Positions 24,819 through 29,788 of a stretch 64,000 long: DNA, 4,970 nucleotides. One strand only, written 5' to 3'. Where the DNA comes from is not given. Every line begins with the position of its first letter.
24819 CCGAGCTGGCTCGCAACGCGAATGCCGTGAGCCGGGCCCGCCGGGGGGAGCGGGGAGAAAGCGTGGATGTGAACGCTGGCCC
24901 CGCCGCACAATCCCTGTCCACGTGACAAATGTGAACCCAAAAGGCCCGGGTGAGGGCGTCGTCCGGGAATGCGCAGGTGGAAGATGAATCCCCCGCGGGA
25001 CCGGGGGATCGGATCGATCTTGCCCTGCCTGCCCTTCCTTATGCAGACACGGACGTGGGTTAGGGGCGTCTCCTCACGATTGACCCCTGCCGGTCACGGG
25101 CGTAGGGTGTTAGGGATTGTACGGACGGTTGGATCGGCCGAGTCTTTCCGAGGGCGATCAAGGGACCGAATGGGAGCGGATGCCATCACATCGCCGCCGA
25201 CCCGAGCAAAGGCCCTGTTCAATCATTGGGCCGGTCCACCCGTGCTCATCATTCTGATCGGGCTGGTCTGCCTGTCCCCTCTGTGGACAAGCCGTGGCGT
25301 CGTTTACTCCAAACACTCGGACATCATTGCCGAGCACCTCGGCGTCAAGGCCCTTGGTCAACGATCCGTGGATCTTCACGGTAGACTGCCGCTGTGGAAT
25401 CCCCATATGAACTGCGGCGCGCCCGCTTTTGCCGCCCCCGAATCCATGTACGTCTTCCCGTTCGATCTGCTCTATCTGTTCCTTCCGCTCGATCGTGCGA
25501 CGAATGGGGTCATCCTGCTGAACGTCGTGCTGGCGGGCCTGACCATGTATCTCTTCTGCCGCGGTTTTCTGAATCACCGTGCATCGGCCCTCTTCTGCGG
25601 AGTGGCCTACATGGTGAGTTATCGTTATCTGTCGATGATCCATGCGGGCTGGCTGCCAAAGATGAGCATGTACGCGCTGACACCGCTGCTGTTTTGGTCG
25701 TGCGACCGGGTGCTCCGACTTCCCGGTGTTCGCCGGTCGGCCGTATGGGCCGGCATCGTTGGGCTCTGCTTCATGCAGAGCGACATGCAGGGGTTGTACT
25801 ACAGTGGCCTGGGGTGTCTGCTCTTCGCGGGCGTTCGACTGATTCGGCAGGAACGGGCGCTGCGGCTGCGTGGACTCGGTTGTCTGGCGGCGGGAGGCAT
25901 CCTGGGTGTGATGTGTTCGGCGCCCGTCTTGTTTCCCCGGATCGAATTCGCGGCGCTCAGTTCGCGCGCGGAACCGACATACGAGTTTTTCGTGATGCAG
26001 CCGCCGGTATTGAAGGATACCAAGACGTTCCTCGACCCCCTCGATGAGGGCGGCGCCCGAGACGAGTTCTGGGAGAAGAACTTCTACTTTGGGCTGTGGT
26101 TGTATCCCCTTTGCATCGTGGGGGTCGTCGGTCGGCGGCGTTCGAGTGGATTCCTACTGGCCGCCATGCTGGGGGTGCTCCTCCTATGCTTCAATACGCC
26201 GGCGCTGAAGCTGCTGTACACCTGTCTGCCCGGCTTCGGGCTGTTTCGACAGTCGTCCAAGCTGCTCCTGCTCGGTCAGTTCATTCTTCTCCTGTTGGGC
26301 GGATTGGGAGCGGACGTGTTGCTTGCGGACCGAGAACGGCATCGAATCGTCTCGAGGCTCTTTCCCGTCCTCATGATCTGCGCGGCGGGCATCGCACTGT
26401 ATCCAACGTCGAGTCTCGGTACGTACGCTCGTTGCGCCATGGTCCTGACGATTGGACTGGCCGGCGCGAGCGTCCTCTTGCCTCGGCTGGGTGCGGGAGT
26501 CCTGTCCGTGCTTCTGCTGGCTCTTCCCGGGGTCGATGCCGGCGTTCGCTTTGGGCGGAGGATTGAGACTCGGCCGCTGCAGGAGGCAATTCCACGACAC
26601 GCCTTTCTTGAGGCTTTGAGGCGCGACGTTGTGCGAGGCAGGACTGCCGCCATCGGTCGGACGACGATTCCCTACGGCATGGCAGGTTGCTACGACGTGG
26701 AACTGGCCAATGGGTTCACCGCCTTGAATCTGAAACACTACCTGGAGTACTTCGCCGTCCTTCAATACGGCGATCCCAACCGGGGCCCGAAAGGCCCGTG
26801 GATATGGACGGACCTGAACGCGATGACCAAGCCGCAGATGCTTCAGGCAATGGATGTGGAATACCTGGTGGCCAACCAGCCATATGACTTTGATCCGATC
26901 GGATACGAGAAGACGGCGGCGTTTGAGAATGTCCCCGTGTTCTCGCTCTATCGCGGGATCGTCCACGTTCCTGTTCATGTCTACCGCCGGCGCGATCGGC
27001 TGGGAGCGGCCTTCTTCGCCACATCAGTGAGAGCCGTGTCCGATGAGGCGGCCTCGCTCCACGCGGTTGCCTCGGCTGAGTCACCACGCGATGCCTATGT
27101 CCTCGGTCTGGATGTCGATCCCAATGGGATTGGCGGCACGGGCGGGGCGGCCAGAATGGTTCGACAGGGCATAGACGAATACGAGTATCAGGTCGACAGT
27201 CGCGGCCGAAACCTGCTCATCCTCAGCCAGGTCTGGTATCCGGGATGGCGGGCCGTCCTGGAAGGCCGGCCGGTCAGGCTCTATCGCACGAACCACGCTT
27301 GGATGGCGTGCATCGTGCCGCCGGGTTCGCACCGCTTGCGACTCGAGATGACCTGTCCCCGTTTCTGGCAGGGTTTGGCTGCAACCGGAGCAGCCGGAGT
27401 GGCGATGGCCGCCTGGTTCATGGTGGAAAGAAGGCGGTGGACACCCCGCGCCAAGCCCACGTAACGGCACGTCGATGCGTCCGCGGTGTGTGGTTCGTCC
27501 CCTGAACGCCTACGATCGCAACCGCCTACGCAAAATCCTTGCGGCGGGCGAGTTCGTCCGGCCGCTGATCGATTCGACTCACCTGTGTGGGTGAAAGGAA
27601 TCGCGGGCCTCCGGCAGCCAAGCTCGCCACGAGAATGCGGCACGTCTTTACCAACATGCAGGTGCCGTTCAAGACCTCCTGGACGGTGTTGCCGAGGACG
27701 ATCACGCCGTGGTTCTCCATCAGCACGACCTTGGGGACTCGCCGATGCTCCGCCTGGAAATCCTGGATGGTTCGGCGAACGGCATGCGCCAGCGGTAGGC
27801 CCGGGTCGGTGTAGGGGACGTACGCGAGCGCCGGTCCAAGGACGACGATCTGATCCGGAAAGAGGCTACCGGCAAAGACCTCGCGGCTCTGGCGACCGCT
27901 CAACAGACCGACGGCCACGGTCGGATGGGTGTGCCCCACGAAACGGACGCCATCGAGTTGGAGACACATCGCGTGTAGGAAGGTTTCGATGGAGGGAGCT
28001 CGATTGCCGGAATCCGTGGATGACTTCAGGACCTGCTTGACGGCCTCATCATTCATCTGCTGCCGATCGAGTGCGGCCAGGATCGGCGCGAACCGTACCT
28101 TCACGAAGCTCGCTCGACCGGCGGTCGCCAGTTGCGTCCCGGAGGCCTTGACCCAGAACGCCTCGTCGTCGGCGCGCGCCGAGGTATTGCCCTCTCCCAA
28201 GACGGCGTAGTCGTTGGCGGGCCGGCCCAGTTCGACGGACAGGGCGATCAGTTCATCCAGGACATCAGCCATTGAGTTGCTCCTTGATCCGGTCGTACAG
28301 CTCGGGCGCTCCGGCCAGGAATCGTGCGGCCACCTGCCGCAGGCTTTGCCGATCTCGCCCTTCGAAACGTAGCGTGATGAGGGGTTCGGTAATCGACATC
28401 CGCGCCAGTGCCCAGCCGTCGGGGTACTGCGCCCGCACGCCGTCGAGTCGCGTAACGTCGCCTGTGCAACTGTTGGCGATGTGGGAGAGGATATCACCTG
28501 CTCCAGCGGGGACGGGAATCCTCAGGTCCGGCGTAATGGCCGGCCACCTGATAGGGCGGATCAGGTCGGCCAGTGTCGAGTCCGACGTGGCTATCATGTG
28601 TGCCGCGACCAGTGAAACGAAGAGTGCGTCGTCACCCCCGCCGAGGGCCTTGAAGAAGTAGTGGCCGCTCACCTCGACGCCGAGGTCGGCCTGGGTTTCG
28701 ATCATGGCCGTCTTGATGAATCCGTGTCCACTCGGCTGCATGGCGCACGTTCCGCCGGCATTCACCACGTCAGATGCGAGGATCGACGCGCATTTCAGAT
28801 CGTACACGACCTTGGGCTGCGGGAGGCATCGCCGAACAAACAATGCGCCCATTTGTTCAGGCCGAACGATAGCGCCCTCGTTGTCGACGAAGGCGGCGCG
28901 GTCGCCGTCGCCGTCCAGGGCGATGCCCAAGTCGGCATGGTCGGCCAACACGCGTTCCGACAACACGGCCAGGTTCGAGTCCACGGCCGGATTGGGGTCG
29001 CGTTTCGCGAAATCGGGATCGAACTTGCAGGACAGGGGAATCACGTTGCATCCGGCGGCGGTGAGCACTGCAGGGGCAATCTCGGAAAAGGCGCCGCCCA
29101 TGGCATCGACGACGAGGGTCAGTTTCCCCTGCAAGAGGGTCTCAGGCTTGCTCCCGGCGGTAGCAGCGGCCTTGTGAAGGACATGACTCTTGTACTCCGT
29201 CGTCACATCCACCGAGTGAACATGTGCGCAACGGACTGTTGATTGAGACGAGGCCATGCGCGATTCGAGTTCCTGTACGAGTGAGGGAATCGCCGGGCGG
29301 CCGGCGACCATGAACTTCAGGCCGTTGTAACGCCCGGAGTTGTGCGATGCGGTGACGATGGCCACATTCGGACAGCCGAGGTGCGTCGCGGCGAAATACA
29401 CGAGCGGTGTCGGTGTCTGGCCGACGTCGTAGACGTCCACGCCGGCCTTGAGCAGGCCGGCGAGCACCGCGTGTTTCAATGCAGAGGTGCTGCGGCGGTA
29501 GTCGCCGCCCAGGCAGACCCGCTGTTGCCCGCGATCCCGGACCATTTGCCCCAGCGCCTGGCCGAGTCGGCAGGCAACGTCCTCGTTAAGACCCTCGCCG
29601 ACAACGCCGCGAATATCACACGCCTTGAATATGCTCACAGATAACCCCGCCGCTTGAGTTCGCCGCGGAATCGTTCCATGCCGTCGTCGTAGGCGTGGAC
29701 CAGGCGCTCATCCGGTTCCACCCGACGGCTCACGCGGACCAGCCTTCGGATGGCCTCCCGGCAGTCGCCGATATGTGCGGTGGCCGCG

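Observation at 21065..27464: Four-gene lipid-carrier glycosylation module: GT-C (ArnT/PMT-like) - membrane GT2 - CE4 deacetylase - YfhO-like GT-C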

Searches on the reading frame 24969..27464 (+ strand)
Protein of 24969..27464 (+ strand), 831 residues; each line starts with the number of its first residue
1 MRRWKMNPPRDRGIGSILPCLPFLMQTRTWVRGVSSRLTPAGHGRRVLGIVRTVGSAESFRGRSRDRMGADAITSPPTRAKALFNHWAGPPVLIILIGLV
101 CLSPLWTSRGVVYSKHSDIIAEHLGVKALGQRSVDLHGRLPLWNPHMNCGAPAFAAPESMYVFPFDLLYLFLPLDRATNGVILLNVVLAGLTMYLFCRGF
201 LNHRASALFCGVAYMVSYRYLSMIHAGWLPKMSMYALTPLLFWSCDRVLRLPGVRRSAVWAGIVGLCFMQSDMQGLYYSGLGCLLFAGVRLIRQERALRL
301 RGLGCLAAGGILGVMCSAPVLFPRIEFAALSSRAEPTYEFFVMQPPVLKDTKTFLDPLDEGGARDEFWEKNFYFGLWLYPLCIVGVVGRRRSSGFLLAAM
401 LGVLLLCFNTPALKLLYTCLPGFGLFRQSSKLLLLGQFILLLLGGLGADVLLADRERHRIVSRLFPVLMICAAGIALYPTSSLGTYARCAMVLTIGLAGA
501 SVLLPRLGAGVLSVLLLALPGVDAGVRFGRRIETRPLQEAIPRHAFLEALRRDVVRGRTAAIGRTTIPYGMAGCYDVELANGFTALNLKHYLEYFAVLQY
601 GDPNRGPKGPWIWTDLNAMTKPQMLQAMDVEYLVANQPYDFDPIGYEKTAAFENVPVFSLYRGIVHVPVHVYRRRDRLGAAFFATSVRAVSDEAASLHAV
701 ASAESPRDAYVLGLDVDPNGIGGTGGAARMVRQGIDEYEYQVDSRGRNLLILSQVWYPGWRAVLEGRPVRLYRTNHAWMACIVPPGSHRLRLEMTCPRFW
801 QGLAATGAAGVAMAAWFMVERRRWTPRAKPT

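Call 3: search_protein_families(library=pfam, proteins=[window:24969-27464:+], max_evalue=0.01)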
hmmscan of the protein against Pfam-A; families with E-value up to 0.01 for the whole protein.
window:24969-27464:+ (831 aa): 2 families
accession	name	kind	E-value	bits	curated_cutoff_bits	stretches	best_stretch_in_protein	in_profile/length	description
PF09586.16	YfhO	-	4.4e-11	42.3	28.5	2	164-340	75-250/835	Bacterial membrane protein YfhO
PF10131.15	PTPS_related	-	0.00016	20.8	26.4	1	175-428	23-261/621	6-pyruvoyl-tetrahydropterin synthase related domain; membrane protein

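Call 4: search_protein_families(library=ncbifam, proteins=[window:24969-27464:+], max_evalue=0.01)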
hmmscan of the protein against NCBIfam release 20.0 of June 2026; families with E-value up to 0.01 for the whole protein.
window:24969-27464:+ (831 aa): 0 families

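Call 15: find_homologous_proteins(query=window:24969-27464:+)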
Query window:24969-27464:+ (831 aa): 263 proteins with E <= 0.001 among 8000 candidates; the best 120 are listed.
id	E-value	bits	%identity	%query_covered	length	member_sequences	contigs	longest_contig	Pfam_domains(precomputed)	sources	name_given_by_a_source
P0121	0.0e+0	1753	100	92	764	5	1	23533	PF09586.17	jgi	-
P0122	0.0e+0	1038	62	90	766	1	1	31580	PF09586.17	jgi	jgi:hypothetical protein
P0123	1.6e-290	984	61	86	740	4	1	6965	PF10131.16,PF09586.17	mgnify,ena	mgnify:CR=1 FL=1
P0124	1.5e-235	803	53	88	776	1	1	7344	PF10131.16,PF09586.17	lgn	-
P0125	6.8e-233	794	50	88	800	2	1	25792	PF09586.17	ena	-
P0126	1.3e-229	783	50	88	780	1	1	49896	PF10131.16,PF09586.17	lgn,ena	-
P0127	7.3e-228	777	52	86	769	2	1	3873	PF10131.16,PF09586.17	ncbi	-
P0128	3.0e-224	765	51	88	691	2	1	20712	PF10131.16,PF09586.17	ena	-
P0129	4.9e-224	765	48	89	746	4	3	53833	PF09586.17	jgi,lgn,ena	jgi:hypothetical protein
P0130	3.6e-222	758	50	90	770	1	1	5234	PF10131.16,PF09586.17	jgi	jgi:hypothetical protein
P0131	1.1e-217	743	46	89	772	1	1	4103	PF10131.16,PF09586.17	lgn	-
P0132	1.3e-215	737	47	92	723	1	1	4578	PF10131.16,PF09586.17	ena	-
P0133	3.6e-212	725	47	87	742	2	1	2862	PF09586.17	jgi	jgi:hypothetical protein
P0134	3.4e-207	709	48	87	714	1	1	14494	PF09586.17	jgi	jgi:hypothetical protein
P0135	3.7e-207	709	48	85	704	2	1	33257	PF10131.16,PF09586.17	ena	-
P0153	8.7e-190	651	46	86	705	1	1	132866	PF10131.16,PF09586.17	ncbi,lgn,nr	ncbi:MAG: hypothetical protein HYZ28_25890 [Myxococcales bacterium]|nr:hypothetical protein [Myxococ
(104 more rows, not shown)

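Call 16: find_encoding_contigs(protein=P0122, flank=10000, max_places=1)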
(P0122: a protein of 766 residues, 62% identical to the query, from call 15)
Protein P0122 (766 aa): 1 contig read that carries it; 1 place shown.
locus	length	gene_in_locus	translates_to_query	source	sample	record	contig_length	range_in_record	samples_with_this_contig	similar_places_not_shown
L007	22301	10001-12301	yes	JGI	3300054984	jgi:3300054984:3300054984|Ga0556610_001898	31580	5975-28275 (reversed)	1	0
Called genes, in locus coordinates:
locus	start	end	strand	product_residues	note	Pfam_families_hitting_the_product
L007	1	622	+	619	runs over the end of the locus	PF01790:LGT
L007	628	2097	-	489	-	PF01189:Methyltr_RsmB-F, PF13636:Methyltranf_PUA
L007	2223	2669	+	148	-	-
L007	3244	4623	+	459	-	PF01408:GFO_IDH_MocA, PF22725:GFO_IDH_MocA_C3 (faint), PF19051:GFO_IDH_MocA_C2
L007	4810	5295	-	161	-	PF13828:DUF4190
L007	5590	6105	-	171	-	-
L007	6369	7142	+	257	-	PF13641:Glyco_tranf_2_3 (weak), PF00535:Glycos_transf_2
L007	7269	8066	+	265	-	PF18912:DZR_2 (weak), PF00156:Pribosyltran (weak)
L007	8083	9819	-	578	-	PF00587:tRNA-synt_2b, PF04073:tRNA_edit, PF03129:HGTP_anticodon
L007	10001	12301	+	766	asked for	PF09586:YfhO (faint)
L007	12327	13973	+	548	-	PF00920:ILVD_EDD_N, PF24877:ILV_EDD_C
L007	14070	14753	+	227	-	-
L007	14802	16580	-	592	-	-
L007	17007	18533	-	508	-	PF00501:AMP-binding, PF13193:AMP-binding_C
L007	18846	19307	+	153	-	PF03050:DDE_Tnp_IS66 (weak)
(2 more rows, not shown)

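Call 17: find_encoding_contigs(protein=P0126, flank=10000, max_places=1)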
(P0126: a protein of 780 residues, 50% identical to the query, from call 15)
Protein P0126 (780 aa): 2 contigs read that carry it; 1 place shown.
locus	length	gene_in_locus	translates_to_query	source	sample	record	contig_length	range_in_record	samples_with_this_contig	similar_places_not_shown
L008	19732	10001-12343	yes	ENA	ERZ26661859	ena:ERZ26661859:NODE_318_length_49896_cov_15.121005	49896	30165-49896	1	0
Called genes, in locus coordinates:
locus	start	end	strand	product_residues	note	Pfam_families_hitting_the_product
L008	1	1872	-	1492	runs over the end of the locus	PF04997:RNA_pol_Rpb1_1, PF00623:RNA_pol_Rpb1_2, PF04983:RNA_pol_Rpb1_3, PF05000:RNA_pol_Rpb1_4, PF04998:RNA_pol_Rpb1_5, PF01333:Apocytochr_F_C (faint)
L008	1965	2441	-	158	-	-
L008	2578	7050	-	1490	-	PF04563:RNA_pol_Rpb2_1, PF04561:RNA_pol_Rpb2_2, PF04565:RNA_pol_Rpb2_3, PF10385:RNA_pol_Rpb2_45, PF00562:RNA_pol_Rpb2_6, PF04560:RNA_pol_Rpb2_7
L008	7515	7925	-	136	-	PF16320:Ribosomal_L12_N, PF00542:Ribosomal_L12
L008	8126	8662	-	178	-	PF00466:Ribosomal_L10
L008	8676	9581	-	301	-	PF00687:Ribosomal_L1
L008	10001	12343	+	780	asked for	PF09586:YfhO (faint), PF10131:PTPS_related (faint)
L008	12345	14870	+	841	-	PF13414:TPR_11 (weak), PF13424:TPR_12 (weak), PF13414:TPR_11 (weak), PF13432:TPR_16 (weak), PF14559:TPR_19 (weak), PF00515:TPR_1 (weak), PF13432:TPR_16, PF13414:TPR_11, +22 more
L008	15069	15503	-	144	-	PF03946:Ribosomal_L11_N, PF00298:Ribosomal_L11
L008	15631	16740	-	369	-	-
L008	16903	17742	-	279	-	PF02357:NusG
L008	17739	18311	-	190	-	PF00584:SecE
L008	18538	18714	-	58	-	PF00471:Ribosomal_L33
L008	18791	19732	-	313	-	?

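Call 18: find_encoding_contigs(protein=P0153, flank=10000, max_places=1)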
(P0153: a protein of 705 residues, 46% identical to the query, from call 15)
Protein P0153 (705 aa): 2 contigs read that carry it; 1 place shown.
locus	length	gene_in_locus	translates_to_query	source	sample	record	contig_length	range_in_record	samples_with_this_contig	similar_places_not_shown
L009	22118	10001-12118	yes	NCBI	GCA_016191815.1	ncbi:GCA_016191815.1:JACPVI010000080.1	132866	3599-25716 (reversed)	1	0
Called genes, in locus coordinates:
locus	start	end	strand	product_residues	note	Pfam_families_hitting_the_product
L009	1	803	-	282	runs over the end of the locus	PF00175:NAD_binding_1 (weak), PF10418:DHODB_Fe-S_bind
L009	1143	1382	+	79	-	-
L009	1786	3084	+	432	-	PF00668:Condensation, PF16911:PapA_C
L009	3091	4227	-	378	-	-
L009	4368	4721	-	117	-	-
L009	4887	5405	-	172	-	-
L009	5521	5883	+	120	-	-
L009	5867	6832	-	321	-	PF00534:Glycos_transf_1, PF13692:Glyco_trans_1_4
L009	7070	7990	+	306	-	PF16697:Yop-YscD_cpl, PF00498:FHA, PF00990:GGDEF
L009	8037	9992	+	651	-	PF13231:PMT_2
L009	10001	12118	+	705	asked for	PF09586:YfhO (faint), PF10131:PTPS_related (weak)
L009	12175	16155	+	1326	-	PF12969:DUF3857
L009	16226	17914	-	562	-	PF23759:GBD_T9SS_assoc (faint), PF04151:PPC (faint)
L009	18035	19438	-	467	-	PF01471:PG_binding_1, PF13529:Peptidase_C39_2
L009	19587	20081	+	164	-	-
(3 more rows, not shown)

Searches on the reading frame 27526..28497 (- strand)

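Call 3: search_protein_families(library=pfam, proteins=[window:27526-28497:-], max_evalue=0.01)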
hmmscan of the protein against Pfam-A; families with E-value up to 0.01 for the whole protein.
window:27526-28497:- (323 aa): 1 family
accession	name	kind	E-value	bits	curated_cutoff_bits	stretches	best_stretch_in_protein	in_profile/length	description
PF00596.27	Aldolase_II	-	2e-22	80.4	22.2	1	95-289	13-182/183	Class II Aldolase and Adducin N-terminal domain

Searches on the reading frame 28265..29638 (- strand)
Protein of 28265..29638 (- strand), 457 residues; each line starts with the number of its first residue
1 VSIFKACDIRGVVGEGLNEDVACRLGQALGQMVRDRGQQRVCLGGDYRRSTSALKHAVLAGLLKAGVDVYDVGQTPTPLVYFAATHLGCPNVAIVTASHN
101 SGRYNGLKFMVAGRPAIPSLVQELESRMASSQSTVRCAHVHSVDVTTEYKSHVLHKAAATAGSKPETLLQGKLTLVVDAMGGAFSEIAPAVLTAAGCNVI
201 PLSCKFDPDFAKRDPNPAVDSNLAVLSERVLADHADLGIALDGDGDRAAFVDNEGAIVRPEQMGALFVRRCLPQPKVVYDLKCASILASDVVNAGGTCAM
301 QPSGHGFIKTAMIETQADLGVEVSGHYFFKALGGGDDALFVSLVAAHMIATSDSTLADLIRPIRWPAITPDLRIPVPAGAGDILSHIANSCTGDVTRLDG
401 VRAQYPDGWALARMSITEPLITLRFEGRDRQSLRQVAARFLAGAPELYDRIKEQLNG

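Call 3: search_protein_families(library=pfam, proteins=[window:28265-29638:-], max_evalue=0.01)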
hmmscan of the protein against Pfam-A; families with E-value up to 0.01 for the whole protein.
window:28265-29638:- (457 aa): 4 families
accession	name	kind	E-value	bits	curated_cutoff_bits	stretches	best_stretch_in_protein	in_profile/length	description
PF02878.22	PGM_PMM_I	-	1.3e-35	122.5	22.5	1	3-132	3-135/138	Phosphoglucomutase/phosphomannomutase, alpha/beta/alpha domain I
PF02879.22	PGM_PMM_II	-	2.2e-23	83.2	29.3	1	165-255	13-103/103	Phosphoglucomutase/phosphomannomutase, alpha/beta/alpha domain II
PF02880.22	PGM_PMM_III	-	1.9e-13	51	20.7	1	261-360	3-108/115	Phosphoglucomutase/phosphomannomutase, alpha/beta/alpha domain III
PF00408.26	PGM_PMM_IV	-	4.9e-07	30.2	23.1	1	397-441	22-66/68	Phosphoglucomutase/phosphomannomutase, C-terminal domain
